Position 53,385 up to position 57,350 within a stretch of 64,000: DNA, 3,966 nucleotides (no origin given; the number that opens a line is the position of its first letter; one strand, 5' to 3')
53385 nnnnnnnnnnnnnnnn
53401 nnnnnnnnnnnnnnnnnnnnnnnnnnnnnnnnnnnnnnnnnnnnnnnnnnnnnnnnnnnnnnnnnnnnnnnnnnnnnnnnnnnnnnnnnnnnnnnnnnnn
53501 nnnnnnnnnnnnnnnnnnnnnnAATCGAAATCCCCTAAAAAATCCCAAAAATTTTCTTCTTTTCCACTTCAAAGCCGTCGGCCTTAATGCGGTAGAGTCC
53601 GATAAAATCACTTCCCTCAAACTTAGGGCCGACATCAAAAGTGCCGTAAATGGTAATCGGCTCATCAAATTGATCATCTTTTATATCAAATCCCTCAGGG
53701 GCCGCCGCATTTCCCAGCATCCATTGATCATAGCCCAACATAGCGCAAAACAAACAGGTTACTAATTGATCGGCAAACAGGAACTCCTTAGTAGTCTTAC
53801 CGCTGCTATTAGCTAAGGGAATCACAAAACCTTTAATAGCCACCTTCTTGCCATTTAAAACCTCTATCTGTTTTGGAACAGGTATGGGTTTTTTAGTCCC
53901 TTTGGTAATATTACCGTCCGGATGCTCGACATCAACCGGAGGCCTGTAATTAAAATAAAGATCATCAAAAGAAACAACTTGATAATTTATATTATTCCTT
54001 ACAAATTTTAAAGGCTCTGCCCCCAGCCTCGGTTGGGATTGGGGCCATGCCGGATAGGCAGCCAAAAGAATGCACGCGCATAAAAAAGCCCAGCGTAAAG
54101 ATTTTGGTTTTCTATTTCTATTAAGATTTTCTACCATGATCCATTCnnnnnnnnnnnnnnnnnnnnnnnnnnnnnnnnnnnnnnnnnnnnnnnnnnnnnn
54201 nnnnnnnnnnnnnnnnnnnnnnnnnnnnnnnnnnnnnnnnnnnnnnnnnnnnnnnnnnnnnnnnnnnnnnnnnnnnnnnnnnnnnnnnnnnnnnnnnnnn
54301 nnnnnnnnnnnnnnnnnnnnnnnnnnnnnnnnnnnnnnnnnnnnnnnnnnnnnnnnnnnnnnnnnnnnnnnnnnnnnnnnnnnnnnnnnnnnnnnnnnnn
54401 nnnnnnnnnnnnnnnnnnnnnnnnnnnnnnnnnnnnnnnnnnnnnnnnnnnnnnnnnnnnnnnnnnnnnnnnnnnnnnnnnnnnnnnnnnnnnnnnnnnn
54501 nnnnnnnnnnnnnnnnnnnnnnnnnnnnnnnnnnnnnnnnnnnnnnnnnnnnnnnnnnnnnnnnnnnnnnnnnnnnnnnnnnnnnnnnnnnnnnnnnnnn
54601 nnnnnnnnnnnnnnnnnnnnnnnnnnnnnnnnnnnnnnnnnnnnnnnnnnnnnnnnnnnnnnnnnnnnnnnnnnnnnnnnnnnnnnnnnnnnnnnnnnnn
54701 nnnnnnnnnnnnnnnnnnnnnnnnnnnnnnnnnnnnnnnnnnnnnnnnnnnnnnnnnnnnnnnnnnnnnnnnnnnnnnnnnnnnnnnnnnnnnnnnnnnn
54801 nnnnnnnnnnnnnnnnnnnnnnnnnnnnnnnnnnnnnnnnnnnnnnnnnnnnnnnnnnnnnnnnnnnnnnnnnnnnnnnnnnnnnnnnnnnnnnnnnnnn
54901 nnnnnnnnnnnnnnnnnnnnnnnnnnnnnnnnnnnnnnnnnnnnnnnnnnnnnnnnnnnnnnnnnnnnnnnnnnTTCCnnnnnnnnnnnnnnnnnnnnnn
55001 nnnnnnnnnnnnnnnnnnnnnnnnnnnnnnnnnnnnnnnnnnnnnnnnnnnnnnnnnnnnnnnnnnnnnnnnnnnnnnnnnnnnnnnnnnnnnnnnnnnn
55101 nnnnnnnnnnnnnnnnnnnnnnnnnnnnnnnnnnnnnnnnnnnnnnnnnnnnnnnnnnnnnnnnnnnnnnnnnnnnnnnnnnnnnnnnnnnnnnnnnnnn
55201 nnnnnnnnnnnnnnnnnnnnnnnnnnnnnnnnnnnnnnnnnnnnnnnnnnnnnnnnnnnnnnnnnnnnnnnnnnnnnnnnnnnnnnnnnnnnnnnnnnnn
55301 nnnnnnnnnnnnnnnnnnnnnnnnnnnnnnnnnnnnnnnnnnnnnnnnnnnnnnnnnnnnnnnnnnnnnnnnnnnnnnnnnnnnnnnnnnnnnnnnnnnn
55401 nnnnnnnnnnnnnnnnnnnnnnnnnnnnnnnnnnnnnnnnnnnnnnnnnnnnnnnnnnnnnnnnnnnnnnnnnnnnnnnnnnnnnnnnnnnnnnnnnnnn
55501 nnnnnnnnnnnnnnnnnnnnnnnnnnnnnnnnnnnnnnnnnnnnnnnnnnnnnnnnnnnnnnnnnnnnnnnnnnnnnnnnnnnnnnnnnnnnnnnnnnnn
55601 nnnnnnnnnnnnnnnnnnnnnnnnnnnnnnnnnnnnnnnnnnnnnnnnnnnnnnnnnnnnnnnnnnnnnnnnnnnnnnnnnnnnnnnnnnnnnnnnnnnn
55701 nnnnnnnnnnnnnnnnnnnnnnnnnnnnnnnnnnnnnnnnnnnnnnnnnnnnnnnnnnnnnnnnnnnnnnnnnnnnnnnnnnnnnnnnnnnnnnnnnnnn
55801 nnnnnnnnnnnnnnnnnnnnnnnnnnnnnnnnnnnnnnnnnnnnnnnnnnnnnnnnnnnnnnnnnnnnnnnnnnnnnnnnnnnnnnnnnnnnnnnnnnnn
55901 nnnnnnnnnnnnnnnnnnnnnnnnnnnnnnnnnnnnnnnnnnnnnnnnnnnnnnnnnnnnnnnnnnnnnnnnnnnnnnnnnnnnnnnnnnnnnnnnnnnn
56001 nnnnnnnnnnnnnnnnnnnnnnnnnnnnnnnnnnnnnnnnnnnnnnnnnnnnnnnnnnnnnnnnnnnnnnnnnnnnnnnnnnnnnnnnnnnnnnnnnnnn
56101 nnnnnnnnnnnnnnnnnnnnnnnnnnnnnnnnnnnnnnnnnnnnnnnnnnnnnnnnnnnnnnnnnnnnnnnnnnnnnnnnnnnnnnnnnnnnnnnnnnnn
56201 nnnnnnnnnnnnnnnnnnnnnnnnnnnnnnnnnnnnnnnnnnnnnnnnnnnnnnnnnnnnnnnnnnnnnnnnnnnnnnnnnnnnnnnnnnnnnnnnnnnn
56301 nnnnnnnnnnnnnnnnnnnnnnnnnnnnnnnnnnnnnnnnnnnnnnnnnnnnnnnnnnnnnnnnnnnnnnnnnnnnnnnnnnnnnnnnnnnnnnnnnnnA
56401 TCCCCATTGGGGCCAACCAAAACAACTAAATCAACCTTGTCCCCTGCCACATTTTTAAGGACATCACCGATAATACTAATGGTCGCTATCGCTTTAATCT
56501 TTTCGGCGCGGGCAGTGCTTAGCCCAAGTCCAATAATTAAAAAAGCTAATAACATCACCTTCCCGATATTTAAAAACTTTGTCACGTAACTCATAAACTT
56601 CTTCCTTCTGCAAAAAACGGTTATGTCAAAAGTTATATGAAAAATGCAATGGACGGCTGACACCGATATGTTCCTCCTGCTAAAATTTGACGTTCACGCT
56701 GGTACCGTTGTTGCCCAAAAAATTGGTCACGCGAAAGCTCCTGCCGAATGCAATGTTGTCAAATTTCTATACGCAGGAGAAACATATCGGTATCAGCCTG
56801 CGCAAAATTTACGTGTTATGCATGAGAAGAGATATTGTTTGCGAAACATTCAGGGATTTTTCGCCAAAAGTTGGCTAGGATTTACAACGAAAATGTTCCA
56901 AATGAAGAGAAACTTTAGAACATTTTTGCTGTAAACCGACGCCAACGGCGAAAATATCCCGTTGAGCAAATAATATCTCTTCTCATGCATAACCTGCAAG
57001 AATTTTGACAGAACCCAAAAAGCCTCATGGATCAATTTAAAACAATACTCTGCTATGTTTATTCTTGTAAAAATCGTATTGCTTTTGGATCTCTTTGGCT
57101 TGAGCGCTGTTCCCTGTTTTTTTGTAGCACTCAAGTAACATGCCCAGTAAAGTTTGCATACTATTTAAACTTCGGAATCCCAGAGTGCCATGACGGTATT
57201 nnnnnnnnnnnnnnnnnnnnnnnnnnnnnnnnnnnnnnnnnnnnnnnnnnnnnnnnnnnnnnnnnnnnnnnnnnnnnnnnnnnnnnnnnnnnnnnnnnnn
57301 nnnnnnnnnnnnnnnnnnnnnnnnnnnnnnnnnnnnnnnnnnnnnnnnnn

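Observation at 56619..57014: Compound element: two hairpin cargos in one inverted scaffold, separated by a duplicated junction motif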

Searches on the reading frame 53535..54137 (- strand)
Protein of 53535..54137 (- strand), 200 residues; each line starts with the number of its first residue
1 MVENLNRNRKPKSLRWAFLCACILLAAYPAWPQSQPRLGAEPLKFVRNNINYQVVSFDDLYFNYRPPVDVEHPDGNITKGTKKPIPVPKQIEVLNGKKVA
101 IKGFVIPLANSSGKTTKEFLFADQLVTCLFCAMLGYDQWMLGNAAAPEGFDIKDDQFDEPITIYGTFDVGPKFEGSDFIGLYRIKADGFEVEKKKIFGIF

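Call 51: search_protein_families(library=pfam, proteins=[window:53535-54137:-], max_evalue=0.001)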
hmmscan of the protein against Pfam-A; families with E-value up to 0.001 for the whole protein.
window:53535-54137:- (200 aa): 1 family
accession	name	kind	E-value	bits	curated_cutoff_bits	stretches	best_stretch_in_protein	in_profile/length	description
PF11736.14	DUF3299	-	0.00088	19.8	22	0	91-130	44-83/139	Protein of unknown function (DUF3299)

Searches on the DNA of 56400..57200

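Call 16: search_rna_families(source=window, start=56400, end=57200, threshold=evalue, max_evalue=10)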
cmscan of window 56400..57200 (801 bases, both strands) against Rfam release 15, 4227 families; matches with E-value up to 10: 12.
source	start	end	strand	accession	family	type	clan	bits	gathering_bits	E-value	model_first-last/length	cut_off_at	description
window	56871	56945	-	RF04027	mir-1422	Gene; miRNA;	-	22.5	60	0.25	1-84/84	no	mir-1422 microRNA precursor family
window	56871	56945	-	RF03598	MIR6024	Gene; miRNA;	-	21.8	72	0.096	1-99/99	no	MIR6024 microRNA precursor family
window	56816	56992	-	RF03351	MIR6020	Gene; miRNA;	-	21.3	118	0.17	1-110/110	no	MIR6020 microRNA precursor family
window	56870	56946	-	RF03556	mir-559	Gene; miRNA;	-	20.6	95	0.38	1-91/91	no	mir-559 microRNA precursor family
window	56881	56935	-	RF04128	MIR8562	Gene; miRNA;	-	20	211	0.34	1-242/242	no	MIR8562 microRNA precursor family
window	56871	56944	-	RF00994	mir-1255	Gene; miRNA;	-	19.5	63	0.36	1-67/67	no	mir-1255 microRNA precursor family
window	56882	56934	+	RF01666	rox2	Cis-reg;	-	18.7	55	2.9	1-71/71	no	Drosophila rox2 ncRNA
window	56870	56946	-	RF03845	mir-3327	Gene; miRNA;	-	17.5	85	4.6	1-89/89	no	mir-3327 microRNA precursor family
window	56870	56946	-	RF03616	MIR1888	Gene; miRNA;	-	17.4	72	2.6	1-101/101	no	MIR1888 microRNA precursor family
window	56883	56933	-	RF03299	mir-1000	Gene; miRNA;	-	16.7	50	1.3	1-72/72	no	mir-1000 microRNA precursor family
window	56881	56935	+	RF04128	MIR8562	Gene; miRNA;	-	15.7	211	3.1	1-242/242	no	MIR8562 microRNA precursor family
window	56879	56937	+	RF00885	MIR821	Gene; miRNA;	-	15.2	249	3.1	1-275/275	no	MIR821 microRNA precursor family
